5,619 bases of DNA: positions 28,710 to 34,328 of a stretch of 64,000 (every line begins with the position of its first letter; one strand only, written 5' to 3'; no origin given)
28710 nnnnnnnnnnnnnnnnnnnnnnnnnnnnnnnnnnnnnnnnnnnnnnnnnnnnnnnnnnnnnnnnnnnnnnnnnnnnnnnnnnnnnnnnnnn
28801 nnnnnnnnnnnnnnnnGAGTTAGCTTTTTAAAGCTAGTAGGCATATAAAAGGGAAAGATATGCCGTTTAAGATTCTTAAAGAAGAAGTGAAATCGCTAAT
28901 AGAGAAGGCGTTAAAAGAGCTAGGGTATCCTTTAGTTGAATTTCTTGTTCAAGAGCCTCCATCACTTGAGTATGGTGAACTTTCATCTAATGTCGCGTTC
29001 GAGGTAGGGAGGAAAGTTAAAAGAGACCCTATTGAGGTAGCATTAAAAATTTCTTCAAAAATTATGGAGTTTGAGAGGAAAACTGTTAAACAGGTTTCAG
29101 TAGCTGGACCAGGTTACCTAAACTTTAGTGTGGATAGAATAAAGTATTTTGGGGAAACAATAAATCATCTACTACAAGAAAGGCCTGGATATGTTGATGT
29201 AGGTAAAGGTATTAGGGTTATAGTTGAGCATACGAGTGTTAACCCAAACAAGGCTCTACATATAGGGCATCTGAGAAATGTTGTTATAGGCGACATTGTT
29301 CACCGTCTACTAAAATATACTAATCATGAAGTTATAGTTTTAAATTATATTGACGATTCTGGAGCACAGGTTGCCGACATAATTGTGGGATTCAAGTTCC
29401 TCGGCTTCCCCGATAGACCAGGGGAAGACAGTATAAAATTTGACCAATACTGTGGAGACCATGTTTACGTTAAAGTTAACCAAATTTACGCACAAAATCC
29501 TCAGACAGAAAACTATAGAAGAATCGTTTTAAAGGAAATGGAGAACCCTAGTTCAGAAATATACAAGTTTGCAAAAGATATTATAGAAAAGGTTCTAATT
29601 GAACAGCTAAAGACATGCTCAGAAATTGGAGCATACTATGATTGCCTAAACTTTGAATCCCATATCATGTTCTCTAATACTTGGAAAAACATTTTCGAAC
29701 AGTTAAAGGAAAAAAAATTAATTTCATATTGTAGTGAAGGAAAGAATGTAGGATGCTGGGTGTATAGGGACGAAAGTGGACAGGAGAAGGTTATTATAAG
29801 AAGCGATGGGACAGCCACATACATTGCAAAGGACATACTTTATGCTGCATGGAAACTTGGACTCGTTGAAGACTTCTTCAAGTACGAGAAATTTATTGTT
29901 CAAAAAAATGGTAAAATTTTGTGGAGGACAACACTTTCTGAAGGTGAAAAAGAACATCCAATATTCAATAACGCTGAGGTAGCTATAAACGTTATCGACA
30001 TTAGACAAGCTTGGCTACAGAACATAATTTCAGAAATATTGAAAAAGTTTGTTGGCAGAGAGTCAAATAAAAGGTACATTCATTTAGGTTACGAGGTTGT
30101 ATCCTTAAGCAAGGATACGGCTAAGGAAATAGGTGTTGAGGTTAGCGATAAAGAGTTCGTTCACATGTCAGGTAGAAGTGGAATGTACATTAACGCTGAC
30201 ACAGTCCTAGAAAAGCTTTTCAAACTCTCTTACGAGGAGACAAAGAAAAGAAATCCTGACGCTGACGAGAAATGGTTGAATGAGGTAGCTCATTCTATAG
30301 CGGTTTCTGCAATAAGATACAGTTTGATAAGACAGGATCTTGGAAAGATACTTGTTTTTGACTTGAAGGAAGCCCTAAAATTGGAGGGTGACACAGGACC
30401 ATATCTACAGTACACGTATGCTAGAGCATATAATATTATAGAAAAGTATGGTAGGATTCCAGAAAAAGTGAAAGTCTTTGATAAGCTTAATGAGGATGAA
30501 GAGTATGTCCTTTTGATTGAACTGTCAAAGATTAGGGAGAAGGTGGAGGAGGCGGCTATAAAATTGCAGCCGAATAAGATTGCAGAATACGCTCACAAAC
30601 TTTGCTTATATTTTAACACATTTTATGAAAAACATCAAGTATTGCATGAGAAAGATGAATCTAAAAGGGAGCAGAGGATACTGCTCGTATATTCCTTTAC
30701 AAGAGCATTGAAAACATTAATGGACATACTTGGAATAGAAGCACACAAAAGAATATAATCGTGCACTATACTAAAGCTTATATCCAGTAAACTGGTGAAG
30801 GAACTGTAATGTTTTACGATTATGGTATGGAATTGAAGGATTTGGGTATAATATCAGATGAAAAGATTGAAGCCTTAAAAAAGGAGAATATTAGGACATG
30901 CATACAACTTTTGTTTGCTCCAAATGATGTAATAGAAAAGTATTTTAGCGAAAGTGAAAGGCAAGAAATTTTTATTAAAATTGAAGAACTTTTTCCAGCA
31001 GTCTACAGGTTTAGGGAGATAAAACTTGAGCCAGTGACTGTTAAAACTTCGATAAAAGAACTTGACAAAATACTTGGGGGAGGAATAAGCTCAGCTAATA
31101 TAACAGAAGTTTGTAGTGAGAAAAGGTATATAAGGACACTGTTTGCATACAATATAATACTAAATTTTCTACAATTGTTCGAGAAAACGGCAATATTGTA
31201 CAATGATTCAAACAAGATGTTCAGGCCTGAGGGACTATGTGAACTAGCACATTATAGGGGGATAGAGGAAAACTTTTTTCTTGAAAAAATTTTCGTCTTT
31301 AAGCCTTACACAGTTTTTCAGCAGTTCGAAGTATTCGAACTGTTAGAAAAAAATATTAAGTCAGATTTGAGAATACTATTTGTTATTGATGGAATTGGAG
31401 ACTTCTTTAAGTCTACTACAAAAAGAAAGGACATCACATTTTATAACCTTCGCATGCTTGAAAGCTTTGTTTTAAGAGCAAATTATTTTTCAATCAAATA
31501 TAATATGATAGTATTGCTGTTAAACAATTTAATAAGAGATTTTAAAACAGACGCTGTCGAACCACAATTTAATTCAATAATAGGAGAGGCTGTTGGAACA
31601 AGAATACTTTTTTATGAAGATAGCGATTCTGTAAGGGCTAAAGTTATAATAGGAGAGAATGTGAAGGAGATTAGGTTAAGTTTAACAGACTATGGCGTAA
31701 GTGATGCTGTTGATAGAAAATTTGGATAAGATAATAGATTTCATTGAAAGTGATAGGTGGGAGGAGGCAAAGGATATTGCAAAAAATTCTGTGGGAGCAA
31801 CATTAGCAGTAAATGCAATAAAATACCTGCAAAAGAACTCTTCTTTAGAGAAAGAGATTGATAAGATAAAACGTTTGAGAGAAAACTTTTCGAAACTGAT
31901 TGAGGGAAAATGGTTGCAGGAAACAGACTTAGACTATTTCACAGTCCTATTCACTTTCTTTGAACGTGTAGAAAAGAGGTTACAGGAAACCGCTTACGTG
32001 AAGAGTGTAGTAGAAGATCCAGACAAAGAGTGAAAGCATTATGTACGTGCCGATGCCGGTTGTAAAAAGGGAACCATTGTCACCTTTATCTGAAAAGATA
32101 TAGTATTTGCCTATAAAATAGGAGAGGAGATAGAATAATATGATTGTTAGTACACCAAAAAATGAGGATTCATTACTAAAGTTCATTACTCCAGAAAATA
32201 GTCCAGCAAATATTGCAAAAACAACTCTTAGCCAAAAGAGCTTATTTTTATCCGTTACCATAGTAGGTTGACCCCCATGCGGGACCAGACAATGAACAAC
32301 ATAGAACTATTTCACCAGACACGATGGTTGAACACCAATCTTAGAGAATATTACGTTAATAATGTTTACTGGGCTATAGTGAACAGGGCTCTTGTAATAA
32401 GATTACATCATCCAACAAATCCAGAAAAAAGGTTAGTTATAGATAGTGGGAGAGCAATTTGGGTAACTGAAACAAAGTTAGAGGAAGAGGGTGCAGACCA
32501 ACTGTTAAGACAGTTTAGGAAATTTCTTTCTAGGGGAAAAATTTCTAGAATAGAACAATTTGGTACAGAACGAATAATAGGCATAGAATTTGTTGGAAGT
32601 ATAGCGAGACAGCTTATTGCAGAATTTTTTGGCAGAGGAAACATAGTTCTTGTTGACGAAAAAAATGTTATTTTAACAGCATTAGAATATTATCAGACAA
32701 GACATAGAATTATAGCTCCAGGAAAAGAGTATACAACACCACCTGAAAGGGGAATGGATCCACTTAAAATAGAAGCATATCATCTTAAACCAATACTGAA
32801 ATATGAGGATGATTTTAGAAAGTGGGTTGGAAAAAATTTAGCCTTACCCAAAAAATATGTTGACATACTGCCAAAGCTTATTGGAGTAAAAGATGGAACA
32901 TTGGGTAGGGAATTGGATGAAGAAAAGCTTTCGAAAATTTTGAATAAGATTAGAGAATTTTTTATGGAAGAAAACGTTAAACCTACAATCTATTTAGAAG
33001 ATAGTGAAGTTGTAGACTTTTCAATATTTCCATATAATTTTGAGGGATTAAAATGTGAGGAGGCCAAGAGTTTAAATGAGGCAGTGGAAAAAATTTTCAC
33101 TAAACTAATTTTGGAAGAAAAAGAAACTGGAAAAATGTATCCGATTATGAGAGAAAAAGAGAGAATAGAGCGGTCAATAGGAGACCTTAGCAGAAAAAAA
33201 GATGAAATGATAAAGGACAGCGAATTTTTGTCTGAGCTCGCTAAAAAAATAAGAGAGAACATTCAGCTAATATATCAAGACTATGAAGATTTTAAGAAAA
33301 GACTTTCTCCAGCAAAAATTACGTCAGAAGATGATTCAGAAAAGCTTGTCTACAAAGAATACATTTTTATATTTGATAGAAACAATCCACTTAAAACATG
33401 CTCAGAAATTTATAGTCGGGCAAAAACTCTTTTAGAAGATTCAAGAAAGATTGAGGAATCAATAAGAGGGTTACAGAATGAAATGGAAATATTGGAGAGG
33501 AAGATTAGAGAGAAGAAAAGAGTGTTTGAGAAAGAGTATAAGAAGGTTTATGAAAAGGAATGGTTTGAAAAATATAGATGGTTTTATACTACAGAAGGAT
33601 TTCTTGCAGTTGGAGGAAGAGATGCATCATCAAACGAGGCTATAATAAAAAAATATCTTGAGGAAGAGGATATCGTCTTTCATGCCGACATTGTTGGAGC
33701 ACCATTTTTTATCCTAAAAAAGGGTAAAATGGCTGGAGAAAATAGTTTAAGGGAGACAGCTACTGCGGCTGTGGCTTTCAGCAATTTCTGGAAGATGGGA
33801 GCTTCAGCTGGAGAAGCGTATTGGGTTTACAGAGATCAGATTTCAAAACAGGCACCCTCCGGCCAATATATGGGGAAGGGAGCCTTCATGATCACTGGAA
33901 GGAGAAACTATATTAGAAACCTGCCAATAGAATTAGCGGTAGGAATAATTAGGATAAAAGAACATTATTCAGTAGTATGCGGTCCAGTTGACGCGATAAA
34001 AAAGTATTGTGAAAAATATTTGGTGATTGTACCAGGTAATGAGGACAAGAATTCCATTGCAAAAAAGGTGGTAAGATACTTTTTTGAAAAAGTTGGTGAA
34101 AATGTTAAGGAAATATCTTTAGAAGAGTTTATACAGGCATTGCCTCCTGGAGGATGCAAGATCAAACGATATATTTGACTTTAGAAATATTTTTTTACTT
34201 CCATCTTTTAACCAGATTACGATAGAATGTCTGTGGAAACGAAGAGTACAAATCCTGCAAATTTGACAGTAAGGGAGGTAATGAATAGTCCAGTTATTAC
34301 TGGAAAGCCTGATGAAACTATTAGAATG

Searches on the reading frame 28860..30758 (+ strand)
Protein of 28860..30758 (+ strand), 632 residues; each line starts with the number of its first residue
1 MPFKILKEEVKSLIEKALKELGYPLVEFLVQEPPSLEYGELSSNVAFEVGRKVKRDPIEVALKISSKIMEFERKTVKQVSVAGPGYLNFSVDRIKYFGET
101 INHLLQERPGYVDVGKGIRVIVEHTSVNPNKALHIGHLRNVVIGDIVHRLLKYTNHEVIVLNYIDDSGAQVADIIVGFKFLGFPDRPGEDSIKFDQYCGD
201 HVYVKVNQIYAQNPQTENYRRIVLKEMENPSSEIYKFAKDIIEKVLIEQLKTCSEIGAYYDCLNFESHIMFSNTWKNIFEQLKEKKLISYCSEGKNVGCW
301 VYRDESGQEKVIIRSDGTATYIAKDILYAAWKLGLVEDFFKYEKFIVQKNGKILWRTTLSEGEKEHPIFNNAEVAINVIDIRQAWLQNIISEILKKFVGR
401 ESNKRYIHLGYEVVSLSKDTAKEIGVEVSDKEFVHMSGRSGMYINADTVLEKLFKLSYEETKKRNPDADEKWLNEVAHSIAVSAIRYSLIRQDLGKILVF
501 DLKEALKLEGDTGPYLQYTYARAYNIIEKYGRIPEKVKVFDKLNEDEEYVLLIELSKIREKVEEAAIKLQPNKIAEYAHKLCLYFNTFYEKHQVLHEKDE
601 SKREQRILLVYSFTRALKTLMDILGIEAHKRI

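Call 4: search_protein_families(library=pfam, proteins=[window:28860-30758:+], max_evalue=0.01)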
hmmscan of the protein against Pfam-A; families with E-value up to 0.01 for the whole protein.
window:28860-30758:+ (632 aa): 4 families
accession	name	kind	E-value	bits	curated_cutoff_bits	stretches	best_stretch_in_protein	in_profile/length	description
PF05746.21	DALR_1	-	2.2e-25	89.4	22.3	1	516-631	1-116/117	DALR anticodon binding domain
PF00750.26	tRNA-synt_1d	-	3.2e-24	86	23.3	1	104-328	6-221/349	tRNA synthetases class I (R), catalytic domain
PF03485.21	Arg_tRNA_synt_N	-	9.2e-15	55.5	21.5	1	9-90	2-84/85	Arginyl tRNA synthetase N terminal domain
PF09334.17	tRNA-synt_1g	-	0.00025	20.3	20.1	1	129-171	10-52/391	tRNA synthetases class I (M)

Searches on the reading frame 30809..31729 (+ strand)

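Call 4: search_protein_families(library=pfam, proteins=[window:30809-31729:+], max_evalue=0.01)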
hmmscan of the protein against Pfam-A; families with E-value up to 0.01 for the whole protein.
window:30809-31729:+ (306 aa): 1 family
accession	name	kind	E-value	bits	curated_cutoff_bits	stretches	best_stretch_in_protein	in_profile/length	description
PF08423.17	Rad51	-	9.6e-15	54.9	22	1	76-272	6-213/244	Rad51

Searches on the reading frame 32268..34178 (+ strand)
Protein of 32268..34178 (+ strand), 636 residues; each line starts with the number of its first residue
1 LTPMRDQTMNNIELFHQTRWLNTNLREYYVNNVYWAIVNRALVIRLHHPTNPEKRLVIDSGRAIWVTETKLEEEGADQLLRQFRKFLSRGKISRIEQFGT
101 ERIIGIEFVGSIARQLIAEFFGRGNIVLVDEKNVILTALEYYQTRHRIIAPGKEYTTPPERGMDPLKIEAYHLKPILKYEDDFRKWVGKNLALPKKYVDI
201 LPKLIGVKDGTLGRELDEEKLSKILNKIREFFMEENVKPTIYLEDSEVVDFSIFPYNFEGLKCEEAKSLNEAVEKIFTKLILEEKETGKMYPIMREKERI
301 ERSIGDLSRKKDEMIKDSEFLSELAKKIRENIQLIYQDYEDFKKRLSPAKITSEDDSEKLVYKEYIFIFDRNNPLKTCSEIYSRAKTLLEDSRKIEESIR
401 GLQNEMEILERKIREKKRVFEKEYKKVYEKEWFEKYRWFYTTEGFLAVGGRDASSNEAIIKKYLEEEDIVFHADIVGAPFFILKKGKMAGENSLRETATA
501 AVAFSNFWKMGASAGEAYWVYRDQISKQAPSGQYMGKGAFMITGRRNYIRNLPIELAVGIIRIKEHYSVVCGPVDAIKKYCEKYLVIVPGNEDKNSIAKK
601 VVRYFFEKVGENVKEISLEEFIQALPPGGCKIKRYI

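Call 4: search_protein_families(library=pfam, proteins=[window:32268-34178:+], max_evalue=0.01)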
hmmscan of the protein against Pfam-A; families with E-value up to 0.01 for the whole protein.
window:32268-34178:+ (636 aa): 3 families
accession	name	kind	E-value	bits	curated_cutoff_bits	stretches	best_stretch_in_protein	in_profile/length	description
PF05833.16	NFACT_N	-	2.5e-30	106.1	31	1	40-414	30-419/456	NFACT N-terminal and middle domains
PF05670.18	NFACT-R_1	-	1.4e-29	103.3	29.8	1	435-544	1-112/112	NFACT protein RNA binding domain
PF12579.13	DUF3755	-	0.0054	16.8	25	0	7-19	3-15/34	Protein of unknown function (DUF3755)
